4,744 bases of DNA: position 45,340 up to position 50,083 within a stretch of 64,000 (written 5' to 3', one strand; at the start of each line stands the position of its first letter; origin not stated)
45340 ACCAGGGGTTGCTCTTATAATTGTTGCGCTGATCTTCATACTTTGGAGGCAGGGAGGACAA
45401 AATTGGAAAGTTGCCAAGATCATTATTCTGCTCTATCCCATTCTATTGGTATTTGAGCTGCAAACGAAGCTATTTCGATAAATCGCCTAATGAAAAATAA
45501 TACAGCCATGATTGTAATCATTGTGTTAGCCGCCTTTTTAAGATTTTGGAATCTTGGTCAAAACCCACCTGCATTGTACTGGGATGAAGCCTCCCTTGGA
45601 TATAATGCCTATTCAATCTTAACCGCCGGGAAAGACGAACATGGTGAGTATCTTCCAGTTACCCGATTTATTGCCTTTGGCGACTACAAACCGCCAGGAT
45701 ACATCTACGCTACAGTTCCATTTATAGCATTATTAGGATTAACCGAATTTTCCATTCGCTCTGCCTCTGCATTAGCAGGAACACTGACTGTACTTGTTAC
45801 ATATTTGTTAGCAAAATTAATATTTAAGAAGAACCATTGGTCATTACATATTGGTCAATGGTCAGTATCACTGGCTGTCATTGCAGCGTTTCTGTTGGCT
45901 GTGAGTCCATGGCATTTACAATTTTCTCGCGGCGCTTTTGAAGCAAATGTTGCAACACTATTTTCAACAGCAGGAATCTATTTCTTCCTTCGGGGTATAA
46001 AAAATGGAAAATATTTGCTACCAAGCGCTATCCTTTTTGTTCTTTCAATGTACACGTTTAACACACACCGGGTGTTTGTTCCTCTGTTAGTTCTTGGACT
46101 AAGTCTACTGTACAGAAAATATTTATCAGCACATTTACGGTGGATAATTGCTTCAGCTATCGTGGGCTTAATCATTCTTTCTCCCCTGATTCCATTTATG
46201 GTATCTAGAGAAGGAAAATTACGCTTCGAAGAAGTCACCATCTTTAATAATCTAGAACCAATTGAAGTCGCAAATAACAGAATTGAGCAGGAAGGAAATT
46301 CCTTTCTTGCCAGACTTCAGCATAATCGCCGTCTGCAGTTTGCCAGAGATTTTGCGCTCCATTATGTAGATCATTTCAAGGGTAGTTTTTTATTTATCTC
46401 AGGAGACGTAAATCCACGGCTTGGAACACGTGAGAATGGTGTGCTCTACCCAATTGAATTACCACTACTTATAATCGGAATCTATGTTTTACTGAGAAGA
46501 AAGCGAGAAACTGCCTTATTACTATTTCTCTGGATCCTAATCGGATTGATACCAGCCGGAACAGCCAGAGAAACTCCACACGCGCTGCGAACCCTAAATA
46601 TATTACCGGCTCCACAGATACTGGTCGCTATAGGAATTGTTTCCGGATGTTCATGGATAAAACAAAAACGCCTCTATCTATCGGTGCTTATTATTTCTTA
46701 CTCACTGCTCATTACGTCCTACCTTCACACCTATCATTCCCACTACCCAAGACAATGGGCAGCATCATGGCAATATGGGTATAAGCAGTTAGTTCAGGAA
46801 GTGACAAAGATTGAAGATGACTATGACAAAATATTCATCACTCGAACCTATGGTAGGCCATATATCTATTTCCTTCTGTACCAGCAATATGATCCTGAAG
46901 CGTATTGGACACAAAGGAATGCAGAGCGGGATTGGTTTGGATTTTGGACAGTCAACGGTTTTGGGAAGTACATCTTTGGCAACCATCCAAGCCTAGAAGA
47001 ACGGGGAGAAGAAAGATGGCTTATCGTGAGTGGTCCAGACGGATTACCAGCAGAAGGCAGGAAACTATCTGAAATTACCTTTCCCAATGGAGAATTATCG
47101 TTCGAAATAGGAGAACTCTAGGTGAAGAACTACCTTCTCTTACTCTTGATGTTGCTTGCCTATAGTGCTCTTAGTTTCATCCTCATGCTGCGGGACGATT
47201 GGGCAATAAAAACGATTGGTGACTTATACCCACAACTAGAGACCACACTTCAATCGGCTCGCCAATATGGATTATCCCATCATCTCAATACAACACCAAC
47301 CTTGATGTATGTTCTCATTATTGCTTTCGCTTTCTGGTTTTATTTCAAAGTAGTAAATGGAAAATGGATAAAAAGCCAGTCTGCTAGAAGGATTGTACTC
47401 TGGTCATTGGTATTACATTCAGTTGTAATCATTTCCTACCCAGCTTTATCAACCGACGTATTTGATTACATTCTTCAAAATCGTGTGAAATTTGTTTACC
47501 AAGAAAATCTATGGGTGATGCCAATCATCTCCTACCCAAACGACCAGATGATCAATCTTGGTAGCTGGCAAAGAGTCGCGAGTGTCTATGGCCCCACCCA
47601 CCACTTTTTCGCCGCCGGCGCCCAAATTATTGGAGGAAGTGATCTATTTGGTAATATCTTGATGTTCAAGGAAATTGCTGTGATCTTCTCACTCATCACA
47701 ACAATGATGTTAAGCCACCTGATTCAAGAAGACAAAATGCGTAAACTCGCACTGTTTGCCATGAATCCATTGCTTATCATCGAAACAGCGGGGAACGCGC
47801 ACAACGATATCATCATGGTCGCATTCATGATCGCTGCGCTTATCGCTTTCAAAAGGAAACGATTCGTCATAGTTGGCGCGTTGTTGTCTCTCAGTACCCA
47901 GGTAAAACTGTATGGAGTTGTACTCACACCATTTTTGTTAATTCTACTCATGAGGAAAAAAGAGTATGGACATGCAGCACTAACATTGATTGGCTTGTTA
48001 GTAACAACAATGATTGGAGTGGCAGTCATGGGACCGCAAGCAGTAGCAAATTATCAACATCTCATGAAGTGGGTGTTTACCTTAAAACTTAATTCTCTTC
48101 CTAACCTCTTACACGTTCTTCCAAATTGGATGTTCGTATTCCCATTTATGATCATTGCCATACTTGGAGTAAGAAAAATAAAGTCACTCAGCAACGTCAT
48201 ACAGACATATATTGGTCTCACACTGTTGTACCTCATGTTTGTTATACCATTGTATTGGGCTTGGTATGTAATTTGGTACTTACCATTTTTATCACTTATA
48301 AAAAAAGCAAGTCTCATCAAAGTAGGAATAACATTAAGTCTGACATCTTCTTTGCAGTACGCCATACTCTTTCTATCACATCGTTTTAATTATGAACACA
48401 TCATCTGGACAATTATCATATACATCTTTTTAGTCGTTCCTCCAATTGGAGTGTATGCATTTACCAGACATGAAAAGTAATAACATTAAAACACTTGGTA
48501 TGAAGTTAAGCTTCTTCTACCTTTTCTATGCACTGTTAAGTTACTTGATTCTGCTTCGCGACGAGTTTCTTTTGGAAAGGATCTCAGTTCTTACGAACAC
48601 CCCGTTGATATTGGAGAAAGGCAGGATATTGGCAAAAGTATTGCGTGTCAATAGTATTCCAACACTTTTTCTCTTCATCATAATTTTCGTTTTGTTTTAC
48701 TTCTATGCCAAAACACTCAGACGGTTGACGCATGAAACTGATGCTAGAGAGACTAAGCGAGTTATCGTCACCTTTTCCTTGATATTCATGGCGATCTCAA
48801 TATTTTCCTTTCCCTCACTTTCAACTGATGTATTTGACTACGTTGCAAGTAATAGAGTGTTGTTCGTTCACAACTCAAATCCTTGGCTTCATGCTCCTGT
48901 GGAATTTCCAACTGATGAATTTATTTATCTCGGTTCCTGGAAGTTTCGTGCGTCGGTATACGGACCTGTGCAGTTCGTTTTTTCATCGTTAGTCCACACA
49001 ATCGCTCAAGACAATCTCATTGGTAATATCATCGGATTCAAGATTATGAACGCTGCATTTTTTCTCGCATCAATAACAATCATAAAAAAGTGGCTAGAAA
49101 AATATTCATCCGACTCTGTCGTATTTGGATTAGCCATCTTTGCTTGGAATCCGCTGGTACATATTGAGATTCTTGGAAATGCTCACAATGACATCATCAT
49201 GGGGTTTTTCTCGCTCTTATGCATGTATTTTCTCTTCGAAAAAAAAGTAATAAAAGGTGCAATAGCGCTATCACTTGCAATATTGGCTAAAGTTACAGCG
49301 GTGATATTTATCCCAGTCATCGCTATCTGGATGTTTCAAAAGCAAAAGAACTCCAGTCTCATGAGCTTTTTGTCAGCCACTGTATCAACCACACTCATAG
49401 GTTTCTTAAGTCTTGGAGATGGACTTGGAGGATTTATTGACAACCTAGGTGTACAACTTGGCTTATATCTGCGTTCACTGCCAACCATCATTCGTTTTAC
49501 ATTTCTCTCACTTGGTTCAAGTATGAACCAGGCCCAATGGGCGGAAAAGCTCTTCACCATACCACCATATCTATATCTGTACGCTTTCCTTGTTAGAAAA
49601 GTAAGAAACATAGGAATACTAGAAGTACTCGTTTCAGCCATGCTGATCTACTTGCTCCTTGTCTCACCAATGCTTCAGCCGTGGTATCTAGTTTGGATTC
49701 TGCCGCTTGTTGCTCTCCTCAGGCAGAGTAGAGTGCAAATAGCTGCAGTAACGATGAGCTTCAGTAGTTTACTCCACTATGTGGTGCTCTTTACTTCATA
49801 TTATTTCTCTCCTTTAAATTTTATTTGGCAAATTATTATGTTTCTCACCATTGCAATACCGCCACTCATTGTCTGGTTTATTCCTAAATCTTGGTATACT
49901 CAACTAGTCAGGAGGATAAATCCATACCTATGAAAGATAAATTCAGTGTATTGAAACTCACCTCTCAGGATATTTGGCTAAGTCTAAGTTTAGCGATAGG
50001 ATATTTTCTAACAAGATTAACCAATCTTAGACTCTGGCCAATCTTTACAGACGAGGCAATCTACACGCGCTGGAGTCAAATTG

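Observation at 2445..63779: Hyper-expanded lipid-carrier-dependent glycosylation island: ~25 GT-C-like transferases plus ~6 polyprenyl-P-sugar synthases on one strand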

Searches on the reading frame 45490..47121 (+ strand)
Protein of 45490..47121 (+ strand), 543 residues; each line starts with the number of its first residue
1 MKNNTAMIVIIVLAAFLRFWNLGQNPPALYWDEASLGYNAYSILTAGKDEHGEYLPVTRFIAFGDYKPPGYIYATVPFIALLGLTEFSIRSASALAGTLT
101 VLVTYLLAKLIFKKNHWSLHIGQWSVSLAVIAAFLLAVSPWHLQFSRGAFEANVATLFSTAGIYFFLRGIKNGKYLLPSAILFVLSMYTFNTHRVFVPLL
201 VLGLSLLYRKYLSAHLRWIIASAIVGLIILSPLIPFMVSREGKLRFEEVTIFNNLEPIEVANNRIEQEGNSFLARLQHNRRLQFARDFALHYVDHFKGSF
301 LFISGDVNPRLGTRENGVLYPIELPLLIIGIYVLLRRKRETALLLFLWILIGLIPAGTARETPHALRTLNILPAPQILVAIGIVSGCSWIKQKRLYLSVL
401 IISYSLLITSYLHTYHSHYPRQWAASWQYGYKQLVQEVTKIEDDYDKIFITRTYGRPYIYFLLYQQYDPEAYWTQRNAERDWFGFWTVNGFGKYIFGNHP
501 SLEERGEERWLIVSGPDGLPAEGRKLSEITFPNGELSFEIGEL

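Call 6: search_protein_families(library=pfam, proteins=[window:45490-47121:+], max_evalue=0.01)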
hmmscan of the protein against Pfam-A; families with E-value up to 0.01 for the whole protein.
window:45490-47121:+ (543 aa): 1 family
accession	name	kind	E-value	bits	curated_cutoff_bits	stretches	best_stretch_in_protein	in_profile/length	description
PF13231.12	PMT_2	-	2.4e-08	34.8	26.1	1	67-234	2-158/160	Dolichyl-phosphate-mannose-protein mannosyltransferase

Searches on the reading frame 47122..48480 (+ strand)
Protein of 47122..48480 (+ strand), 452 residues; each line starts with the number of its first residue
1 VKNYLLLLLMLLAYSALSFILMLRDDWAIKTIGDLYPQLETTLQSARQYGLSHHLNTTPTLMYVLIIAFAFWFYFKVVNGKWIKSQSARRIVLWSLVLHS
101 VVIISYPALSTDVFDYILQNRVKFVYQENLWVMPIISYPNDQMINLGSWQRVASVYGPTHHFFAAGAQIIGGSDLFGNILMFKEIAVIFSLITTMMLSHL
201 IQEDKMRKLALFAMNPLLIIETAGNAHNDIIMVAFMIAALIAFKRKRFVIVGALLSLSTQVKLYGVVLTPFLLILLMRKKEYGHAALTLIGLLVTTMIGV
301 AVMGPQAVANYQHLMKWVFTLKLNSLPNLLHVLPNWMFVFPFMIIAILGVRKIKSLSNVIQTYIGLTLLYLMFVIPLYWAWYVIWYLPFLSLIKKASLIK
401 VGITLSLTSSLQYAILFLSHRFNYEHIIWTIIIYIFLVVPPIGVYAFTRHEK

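Call 6: search_protein_families(library=pfam, proteins=[window:47122-48480:+], max_evalue=0.01)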
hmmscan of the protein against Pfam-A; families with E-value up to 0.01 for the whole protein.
window:47122-48480:+ (452 aa): 1 family
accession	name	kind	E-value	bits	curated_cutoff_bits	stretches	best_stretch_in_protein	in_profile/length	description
PF09594.16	GT87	-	4.4e-08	33.6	25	1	191-337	40-189/237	Glycosyltransferase family 87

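Call 56: search_solved_structures(query=A9, max_evalue=1)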
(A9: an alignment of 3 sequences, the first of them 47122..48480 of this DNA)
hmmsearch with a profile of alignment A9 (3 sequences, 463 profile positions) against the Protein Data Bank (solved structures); distinct sequences matched with E-value up to 1: 2.
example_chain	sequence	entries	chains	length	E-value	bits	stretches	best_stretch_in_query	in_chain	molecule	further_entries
23gx_B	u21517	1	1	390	9.4e-06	28.2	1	178-396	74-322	GPI mannosyltransferase 1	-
23gf_B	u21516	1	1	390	1.1e-05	28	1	178-396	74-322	GPI mannosyltransferase 1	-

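Call 57: find_homologous_proteins(query=window:47122-48480:+, max_evalue=0.001)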
Query window:47122-48480:+ (452 aa): 21 proteins with E <= 0.001 among 8000 candidates.
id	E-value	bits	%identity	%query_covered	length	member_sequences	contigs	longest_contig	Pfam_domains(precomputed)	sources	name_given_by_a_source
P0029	1.4e-288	975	100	100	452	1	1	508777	PF09594.17,PF26314.1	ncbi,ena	-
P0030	5.1e-147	509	54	96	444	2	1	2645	PF09594.17,PF26314.1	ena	-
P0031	1.7e-140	487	50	100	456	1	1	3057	PF09594.17,PF26314.1,PF13231.13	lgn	-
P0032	4.1e-138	479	51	100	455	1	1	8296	PF09594.17,PF26314.1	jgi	jgi:hypothetical protein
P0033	5.8e-136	472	50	100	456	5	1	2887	PF09594.17,PF26314.1,PF13231.13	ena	-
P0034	7.4e-134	465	50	100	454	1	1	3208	PF09594.17,PF26314.1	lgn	-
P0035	8.0e-134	465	49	100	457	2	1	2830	PF09594.17,PF26314.1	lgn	-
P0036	6.2e-131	456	50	98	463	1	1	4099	PF09594.17,PF26314.1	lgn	-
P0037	6.5e-51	192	33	95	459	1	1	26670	PF09594.17,PF26314.1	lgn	-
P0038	1.5e-27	115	28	71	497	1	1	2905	PF26314.1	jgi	jgi:alpha-1,6-mannosyltransferase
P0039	9.8e-26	109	31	49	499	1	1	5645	PF09594.17,PF26314.1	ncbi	-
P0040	3.9e-25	107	26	78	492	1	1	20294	PF09594.17,PF26314.1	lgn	-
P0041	3.7e-24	104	26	70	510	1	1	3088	PF26314.1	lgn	-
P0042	7.9e-23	99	26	69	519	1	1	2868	PF26314.1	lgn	-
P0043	1.1e-20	92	29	60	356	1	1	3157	PF26314.1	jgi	jgi:hypothetical protein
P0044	2.5e-18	84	26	56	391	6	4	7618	PF26314.1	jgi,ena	-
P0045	1.7e-14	72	22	87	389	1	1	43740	PF26314.1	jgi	jgi:hypothetical protein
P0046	7.9e-14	70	26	73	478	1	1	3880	PF26314.1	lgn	-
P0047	3.3e-13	68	29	41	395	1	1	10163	PF26314.1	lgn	-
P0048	4.9e-13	67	26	50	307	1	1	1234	PF26314.1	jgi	jgi:hypothetical protein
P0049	2.7e-4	38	25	38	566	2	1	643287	PF27547.1,PF26314.1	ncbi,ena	-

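Call 59: find_encoding_contigs(protein=P0037, flank=10000, max_places=2)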
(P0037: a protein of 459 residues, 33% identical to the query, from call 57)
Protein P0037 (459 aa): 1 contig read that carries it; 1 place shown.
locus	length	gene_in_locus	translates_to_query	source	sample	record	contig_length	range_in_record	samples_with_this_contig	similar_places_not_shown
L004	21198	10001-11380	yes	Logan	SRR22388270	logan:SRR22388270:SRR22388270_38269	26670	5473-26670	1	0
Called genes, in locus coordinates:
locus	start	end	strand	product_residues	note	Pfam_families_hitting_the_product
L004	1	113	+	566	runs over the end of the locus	-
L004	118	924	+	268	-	PF00535:Glycos_transf_2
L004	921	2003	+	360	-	PF13439:Glyco_transf_4 (weak), PF00534:Glycos_transf_1, PF13692:Glyco_trans_1_4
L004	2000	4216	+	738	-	PF09586:YfhO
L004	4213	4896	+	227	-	PF00535:Glycos_transf_2, PF10111:Glyco_tranf_2_2 (weak)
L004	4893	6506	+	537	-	PF02366:PMT, PF13231:PMT_2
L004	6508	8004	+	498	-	PF02366:PMT (weak), PF13231:PMT_2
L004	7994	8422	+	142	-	-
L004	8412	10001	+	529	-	PF02366:PMT, PF13231:PMT_2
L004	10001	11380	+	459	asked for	PF26314:MptA_B_family, PF09594:GT87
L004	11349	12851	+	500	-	PF13231:PMT_2 (weak)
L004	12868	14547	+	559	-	-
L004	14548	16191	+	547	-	PF02366:PMT, PF13231:PMT_2 (weak)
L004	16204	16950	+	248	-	PF00535:Glycos_transf_2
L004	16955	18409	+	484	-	-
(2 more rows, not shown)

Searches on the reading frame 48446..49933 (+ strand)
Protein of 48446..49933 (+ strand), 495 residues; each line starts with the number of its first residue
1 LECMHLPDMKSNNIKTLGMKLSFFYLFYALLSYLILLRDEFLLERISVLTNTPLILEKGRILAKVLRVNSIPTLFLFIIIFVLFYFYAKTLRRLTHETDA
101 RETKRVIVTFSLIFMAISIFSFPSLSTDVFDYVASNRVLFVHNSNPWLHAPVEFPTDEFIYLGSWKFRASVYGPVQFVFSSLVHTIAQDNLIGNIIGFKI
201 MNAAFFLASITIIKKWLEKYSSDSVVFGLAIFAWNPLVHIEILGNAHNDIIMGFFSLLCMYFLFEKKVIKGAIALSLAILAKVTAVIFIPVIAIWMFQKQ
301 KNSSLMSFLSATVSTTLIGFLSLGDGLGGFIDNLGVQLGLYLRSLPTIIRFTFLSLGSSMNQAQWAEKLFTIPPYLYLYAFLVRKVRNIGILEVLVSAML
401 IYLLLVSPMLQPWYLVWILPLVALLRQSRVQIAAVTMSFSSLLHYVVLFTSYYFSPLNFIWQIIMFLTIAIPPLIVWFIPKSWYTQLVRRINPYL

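Call 6: search_protein_families(library=pfam, proteins=[window:48446-49933:+], max_evalue=0.01)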
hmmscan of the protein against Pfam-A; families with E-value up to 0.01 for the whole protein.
window:48446-49933:+ (495 aa): 1 family
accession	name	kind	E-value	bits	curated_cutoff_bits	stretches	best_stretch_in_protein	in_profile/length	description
PF20517.3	TMEM127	-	0.0015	19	25.3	1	64-120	41-100/113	Transmembrane protein 127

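Call 35: search_protein_families(library=pfam, proteins=[window:48446-49933:+], max_evalue=1)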
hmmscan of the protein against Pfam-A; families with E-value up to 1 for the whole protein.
window:48446-49933:+ (495 aa): 2 families
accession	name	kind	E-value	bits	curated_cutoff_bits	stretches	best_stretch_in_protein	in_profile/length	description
PF20517.3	TMEM127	-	0.0015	19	25.3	1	64-120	41-100/113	Transmembrane protein 127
PF05552.17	MS_channel_1st_1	-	0.03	14.6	22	1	69-95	12-38/50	Mechanosensitive ion channel, conserved TM helix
